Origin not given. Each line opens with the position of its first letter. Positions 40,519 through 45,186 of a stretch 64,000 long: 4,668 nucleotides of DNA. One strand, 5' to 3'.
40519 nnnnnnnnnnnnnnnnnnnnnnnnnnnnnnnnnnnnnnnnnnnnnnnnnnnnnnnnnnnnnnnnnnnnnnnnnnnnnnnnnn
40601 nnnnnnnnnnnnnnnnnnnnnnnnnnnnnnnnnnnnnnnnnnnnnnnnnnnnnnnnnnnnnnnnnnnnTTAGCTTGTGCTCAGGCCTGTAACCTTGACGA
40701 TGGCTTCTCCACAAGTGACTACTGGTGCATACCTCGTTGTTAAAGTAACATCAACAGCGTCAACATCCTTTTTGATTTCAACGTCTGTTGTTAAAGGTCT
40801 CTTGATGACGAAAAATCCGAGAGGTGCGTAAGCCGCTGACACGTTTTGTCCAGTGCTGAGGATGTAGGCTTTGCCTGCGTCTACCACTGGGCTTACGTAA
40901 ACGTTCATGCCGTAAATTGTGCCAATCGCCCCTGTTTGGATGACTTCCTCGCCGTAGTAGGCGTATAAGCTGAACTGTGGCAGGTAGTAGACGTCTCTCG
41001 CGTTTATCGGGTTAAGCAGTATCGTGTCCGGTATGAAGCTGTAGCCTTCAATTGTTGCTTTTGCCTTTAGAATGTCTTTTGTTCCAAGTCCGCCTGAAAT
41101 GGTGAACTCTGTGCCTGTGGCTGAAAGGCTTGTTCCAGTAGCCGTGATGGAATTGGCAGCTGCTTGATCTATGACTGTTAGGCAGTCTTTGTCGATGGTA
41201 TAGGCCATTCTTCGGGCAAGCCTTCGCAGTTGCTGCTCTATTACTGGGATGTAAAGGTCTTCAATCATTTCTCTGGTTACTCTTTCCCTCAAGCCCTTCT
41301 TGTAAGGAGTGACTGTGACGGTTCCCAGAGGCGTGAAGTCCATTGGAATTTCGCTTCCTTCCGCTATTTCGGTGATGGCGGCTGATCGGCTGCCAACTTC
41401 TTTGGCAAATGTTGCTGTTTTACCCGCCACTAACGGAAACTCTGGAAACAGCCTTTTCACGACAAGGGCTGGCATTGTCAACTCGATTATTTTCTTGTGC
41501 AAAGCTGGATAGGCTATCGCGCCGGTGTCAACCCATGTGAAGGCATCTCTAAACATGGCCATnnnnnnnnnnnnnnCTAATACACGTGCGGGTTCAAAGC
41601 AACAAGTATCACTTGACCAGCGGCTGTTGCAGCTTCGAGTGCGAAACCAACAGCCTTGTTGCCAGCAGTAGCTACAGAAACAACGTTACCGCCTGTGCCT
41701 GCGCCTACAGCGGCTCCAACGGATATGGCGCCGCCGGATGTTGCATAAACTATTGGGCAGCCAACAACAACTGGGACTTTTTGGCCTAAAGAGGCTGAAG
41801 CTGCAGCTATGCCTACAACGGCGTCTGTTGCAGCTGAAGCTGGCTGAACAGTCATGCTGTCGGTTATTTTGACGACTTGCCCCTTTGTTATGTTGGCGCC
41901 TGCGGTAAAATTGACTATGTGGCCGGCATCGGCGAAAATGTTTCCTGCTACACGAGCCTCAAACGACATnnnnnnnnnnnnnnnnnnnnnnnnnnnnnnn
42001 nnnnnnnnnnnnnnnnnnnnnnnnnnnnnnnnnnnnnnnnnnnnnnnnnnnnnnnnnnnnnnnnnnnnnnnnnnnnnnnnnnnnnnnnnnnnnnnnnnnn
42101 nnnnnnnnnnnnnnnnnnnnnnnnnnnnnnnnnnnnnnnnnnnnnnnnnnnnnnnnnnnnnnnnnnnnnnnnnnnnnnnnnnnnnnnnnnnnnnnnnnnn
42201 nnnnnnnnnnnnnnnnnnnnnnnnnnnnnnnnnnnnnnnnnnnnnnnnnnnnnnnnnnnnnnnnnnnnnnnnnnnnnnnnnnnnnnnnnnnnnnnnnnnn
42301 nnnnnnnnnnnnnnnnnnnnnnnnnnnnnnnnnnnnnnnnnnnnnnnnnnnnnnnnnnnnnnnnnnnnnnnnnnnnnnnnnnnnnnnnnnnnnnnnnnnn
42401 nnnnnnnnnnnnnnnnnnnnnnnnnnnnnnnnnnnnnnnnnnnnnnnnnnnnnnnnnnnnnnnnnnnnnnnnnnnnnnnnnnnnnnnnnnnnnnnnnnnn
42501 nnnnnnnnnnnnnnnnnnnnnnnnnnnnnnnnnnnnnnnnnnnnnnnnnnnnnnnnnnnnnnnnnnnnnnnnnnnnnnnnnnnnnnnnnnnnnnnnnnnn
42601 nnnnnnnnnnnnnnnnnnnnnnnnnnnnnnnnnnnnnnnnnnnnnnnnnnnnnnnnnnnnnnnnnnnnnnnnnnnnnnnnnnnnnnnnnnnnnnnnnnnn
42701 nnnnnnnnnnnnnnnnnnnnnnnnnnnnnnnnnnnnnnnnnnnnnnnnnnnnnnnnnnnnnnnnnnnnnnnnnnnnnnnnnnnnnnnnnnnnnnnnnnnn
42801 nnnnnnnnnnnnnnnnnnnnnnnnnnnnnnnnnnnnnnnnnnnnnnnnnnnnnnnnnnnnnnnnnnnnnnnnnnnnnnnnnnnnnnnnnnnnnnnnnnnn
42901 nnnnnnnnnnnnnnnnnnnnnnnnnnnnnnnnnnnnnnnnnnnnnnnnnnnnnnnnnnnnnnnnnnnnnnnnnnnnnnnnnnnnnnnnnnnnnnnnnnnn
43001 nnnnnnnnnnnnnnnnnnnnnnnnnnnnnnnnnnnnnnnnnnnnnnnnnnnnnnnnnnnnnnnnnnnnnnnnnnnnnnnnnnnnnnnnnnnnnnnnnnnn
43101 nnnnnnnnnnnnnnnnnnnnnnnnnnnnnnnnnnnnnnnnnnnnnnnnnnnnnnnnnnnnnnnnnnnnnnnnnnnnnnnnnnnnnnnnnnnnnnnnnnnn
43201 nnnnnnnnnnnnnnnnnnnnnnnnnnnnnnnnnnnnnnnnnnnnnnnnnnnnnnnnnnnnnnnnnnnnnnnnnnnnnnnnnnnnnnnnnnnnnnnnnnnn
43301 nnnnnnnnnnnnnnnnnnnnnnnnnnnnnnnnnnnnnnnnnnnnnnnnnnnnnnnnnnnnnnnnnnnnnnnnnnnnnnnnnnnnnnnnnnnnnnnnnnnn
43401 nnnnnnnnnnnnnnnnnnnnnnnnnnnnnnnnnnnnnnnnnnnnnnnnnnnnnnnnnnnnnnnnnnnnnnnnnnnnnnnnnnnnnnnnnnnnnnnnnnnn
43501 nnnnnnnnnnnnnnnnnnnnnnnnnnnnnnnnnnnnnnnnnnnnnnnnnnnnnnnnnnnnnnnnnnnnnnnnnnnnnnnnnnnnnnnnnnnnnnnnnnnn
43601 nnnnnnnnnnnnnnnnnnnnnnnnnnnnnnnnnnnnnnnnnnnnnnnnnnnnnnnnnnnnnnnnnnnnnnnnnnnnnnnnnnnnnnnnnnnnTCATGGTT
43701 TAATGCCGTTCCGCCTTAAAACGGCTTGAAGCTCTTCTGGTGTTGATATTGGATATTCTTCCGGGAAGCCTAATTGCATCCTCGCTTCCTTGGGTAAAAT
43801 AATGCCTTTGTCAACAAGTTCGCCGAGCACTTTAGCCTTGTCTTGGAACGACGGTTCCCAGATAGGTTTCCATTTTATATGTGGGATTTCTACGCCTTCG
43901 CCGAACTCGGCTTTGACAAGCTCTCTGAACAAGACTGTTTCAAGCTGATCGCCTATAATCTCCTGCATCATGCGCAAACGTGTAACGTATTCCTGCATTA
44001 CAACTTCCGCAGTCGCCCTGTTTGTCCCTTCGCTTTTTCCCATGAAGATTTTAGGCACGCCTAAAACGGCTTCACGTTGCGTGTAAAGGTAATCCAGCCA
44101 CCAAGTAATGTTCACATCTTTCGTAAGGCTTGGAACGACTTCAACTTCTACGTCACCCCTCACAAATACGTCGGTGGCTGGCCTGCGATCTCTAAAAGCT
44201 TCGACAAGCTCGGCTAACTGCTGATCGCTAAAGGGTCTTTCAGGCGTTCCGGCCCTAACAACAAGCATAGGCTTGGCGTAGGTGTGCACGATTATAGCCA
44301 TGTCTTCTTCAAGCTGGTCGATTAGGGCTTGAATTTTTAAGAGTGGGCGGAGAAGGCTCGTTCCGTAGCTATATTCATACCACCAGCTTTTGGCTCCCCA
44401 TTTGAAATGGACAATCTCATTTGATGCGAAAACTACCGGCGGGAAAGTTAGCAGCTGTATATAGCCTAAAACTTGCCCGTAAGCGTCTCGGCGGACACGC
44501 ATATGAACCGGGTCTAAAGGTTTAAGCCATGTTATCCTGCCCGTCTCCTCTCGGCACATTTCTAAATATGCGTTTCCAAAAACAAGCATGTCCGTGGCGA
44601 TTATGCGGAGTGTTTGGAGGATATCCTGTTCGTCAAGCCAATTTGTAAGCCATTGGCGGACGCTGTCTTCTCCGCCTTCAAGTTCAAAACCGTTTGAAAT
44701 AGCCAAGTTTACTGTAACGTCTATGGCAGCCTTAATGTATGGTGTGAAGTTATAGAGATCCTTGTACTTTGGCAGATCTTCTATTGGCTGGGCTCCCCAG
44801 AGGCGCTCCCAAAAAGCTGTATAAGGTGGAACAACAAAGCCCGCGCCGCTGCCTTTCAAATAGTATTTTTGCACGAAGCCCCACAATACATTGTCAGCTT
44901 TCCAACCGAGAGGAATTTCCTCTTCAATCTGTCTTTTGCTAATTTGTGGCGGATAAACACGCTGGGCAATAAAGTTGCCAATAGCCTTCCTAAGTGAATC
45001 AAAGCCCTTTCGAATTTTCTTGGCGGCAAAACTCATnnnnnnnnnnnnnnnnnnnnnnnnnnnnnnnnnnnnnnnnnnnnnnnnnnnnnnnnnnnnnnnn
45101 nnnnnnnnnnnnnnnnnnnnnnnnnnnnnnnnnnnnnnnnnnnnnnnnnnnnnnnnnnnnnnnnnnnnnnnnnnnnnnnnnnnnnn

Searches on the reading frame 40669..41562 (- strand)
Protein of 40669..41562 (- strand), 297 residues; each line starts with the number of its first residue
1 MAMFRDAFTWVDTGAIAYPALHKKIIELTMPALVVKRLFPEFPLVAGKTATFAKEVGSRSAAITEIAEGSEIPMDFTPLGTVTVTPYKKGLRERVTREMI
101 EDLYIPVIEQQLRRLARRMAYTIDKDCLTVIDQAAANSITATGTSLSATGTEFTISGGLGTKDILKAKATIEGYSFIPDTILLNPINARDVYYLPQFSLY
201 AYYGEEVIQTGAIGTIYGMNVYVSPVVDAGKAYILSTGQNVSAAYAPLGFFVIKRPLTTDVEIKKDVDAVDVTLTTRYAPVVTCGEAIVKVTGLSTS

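Call 13: search_protein_families(library=pfam, proteins=[window:40669-41562:-], max_evalue=0.01)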
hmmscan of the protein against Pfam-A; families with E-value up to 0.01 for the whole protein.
window:40669-41562:- (297 aa): 1 family
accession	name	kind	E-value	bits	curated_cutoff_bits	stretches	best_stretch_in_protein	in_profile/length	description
PF25209.1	Phage_capsid_4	-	7e-14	53.2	27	1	40-280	26-249/262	Phage capsid protein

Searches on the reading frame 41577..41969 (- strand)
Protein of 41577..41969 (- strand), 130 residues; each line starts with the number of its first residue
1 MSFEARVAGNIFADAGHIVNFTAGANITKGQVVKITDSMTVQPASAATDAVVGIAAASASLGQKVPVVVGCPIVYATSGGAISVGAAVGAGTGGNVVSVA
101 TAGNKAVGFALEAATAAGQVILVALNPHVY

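Call 70: search_protein_families(library=pfam, proteins=[window:41577-41969:-], max_evalue=0.01)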
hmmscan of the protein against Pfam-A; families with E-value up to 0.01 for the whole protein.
window:41577-41969:- (130 aa): 1 family
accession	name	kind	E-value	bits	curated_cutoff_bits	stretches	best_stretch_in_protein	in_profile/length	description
PF09956.15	Phage_cement_2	-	9.5e-11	42.4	24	1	16-125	4-103/103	Phage cement protein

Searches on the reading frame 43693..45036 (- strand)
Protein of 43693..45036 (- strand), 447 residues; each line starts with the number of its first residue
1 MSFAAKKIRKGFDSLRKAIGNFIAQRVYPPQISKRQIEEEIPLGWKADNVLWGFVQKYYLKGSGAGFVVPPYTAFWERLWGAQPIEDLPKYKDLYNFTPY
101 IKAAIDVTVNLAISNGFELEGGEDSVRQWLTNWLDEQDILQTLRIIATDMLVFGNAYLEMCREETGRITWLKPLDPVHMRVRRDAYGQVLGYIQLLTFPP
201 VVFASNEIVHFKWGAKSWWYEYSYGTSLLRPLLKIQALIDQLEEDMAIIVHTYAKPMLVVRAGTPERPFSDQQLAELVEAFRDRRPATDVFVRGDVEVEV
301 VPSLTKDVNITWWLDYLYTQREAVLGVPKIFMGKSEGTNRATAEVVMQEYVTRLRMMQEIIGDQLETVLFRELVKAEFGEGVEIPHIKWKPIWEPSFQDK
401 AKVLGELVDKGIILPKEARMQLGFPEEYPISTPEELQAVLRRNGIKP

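Call 13: search_protein_families(library=pfam, proteins=[window:43693-45036:-], max_evalue=0.01)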
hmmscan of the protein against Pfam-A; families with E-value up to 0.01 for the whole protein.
window:43693-45036:- (447 aa): 4 families
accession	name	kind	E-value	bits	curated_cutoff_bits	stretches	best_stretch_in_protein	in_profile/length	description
PF04860.17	Phage_portal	-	1.8e-15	57.4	39.1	1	140-422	52-320/321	Phage portal protein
PF06074.18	Portal_Mu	-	3e-11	43.7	23.9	1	91-417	4-328/336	Portal protein of Mu bacteriophage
PF06381.16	Phage_portal_3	-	9.4e-06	25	33.8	1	329-403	272-347/357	Phage portal protein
PF05133.19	SPP1_portal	-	4.7e-05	23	25.5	1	89-176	36-122/416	Phage portal protein, SPP1 Gp6-like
